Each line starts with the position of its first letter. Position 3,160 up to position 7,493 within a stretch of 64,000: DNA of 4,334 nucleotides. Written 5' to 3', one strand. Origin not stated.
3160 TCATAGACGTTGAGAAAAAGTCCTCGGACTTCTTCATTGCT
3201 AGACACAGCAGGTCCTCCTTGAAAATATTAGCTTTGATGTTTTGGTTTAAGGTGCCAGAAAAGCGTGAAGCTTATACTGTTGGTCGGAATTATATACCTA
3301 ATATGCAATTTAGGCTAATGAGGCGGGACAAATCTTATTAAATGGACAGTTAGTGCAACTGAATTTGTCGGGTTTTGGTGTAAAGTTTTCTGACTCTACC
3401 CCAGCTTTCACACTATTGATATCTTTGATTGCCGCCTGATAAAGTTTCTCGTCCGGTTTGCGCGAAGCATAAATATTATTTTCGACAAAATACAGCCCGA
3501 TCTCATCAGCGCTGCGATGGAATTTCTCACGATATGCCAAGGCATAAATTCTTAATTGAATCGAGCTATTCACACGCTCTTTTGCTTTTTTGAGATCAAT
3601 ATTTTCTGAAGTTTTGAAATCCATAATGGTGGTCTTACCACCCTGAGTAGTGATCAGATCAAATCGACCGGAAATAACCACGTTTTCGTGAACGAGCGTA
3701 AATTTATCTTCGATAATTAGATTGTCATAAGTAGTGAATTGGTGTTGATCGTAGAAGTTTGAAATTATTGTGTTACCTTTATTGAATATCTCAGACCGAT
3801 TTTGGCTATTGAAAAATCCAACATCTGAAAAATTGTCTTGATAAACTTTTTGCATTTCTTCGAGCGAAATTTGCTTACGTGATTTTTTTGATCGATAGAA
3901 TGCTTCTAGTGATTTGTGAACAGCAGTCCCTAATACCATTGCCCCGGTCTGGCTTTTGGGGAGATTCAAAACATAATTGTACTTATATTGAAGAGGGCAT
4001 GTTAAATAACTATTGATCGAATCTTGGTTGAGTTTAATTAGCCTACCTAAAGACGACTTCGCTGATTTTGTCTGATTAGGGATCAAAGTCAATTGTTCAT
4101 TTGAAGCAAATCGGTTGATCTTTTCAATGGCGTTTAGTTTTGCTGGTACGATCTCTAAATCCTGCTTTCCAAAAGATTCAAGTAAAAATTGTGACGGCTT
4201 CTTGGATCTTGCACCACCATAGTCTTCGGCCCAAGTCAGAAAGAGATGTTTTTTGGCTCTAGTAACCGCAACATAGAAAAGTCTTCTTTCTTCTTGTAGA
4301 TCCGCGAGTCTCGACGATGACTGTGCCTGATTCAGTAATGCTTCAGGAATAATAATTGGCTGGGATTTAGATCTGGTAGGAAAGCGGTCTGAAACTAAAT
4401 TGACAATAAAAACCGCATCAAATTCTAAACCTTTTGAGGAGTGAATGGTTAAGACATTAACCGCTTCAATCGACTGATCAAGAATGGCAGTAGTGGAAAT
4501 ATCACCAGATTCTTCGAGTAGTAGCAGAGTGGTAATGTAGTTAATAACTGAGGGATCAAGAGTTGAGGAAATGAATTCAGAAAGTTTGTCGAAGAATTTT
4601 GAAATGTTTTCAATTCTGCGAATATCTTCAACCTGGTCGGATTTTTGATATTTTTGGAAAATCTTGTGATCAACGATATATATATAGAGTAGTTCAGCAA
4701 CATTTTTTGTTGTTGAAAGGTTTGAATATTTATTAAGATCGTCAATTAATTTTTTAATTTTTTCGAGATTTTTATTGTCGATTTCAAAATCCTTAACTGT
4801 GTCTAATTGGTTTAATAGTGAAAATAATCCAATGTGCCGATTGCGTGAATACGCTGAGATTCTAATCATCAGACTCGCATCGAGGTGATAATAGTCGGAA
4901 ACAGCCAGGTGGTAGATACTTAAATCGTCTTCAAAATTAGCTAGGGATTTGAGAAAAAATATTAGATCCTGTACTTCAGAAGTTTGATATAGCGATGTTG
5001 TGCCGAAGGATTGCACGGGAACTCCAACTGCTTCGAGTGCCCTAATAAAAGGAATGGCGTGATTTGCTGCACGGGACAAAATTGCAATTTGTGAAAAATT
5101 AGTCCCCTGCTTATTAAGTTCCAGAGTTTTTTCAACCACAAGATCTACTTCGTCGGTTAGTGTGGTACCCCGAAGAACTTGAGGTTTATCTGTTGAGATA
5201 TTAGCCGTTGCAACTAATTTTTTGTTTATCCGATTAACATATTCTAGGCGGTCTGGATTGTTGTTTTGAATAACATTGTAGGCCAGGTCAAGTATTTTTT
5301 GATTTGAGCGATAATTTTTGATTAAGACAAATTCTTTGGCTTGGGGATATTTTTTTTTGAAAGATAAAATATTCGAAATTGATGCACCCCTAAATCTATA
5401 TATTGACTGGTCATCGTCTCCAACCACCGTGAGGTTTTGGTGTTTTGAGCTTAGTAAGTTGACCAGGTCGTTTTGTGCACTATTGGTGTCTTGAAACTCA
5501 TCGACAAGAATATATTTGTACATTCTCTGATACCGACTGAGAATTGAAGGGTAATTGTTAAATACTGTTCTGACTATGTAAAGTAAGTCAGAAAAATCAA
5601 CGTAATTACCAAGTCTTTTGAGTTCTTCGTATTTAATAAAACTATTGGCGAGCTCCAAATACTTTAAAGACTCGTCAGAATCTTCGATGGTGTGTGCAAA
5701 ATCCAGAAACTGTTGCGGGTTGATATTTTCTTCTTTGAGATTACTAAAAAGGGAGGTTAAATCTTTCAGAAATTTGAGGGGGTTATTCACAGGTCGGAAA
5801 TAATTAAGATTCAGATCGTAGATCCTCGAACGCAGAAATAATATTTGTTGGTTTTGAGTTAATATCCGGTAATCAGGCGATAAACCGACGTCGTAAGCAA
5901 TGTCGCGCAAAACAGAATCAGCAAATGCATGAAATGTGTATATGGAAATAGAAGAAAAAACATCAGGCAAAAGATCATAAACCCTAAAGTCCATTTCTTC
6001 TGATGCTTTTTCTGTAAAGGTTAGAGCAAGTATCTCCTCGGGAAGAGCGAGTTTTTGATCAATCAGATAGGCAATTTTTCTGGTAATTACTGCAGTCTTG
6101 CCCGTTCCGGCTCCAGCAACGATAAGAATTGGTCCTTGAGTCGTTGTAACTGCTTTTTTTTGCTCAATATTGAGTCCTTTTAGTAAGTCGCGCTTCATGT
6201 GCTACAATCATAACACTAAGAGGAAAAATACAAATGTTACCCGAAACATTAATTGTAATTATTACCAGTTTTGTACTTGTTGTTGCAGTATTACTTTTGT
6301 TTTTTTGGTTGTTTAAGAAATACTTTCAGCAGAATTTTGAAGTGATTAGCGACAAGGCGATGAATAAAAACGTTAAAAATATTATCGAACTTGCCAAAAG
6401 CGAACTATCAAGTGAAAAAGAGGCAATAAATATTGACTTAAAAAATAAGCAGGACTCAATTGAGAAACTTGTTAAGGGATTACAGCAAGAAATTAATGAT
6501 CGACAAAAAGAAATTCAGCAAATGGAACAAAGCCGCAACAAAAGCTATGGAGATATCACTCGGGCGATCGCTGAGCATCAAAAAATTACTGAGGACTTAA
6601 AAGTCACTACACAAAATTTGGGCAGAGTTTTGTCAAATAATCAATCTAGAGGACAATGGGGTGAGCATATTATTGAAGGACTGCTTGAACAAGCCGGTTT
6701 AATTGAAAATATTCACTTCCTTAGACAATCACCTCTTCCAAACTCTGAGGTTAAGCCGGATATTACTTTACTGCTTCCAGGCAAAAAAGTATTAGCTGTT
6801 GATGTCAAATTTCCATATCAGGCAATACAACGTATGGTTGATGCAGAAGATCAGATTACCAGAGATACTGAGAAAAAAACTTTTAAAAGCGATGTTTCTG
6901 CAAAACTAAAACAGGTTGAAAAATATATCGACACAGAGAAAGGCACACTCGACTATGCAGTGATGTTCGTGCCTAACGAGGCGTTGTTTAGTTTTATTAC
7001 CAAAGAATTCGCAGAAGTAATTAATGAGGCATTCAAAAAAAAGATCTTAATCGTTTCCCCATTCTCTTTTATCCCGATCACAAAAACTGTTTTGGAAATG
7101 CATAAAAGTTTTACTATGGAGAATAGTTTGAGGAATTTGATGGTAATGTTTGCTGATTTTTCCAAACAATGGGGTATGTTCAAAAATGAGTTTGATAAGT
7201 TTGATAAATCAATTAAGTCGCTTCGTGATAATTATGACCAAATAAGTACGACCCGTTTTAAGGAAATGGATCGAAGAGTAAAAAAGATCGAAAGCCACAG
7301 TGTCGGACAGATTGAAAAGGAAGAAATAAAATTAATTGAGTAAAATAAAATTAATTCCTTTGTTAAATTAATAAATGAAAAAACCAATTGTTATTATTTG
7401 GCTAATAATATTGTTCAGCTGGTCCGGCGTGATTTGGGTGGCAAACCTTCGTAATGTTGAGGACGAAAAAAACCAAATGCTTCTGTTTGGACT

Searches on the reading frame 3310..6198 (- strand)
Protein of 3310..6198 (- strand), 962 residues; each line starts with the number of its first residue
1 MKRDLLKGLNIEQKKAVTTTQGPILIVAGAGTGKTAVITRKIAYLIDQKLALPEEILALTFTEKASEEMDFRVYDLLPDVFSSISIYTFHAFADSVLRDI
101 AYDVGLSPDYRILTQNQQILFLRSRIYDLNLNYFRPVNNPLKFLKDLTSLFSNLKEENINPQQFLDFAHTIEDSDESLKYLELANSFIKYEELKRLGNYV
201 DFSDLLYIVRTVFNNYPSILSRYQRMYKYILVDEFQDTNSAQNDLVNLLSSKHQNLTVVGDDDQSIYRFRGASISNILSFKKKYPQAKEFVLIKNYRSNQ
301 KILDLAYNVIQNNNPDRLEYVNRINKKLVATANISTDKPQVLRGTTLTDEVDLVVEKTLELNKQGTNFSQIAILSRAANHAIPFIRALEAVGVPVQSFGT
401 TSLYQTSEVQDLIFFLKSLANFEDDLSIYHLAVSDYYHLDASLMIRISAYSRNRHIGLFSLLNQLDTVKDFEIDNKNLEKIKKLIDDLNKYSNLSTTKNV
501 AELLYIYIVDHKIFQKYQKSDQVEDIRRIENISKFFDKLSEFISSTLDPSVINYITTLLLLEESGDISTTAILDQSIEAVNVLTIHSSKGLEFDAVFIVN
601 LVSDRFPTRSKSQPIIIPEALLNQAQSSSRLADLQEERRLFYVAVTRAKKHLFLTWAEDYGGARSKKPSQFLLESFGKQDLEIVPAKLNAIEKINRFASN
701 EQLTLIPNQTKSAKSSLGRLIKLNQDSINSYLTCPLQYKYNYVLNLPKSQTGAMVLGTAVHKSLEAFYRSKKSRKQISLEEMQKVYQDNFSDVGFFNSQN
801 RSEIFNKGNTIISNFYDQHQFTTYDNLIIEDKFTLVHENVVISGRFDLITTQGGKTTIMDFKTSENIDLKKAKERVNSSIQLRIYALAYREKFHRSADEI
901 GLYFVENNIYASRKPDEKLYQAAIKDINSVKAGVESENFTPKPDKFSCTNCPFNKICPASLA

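Call 37: search_protein_families(library=pfam, max_evalue=0.00001, proteins=[window:3310-6198:-])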
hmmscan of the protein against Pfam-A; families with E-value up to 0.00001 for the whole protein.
window:3310-6198:- (962 aa): 6 families
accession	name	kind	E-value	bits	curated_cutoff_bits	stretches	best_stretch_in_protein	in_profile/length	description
PF00580.27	UvrD-helicase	-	4.2e-77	259.9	23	1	9-285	1-271/271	UvrD/REP helicase N-terminal domain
PF13361.12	UvrD_C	-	1.2e-52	180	25.6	1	291-658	2-349/350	UvrD-like helicase C-terminal domain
PF12705.13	PDDEXK_1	-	2.7e-29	103.3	22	1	723-958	2-247/247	PD-(D/E)XK nuclease superfamily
PF13245.12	AAA_19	-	2.6e-22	79.9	25.1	1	13-270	1-134/134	AAA domain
PF13538.12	UvrD_C_2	-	9.7e-13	48.2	27.4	0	634-654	31-51/52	UvrD-like helicase C-terminal domain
PF01930.23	Cas_Cas4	-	1.4e-06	28.9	22.7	0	839-957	52-158/160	Domain of unknown function DUF83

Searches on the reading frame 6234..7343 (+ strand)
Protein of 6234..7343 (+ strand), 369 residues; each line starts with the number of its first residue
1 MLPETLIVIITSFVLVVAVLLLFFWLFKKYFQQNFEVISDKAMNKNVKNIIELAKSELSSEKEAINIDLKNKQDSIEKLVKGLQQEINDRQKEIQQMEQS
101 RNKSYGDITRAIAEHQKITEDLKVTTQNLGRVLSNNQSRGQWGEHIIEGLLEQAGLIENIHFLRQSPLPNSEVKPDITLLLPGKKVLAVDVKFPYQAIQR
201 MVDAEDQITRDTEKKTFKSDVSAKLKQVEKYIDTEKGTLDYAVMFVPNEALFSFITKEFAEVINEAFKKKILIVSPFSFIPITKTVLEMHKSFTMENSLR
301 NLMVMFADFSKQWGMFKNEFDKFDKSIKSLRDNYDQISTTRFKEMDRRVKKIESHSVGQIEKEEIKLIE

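Call 37: search_protein_families(library=pfam, max_evalue=0.00001, proteins=[window:6234-7343:+])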
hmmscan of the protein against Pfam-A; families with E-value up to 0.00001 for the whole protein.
window:6234-7343:+ (369 aa): 1 family
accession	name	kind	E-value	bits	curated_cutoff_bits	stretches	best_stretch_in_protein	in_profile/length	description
PF02646.22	RmuC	-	2.4e-58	198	26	1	75-357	2-286/291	RmuC family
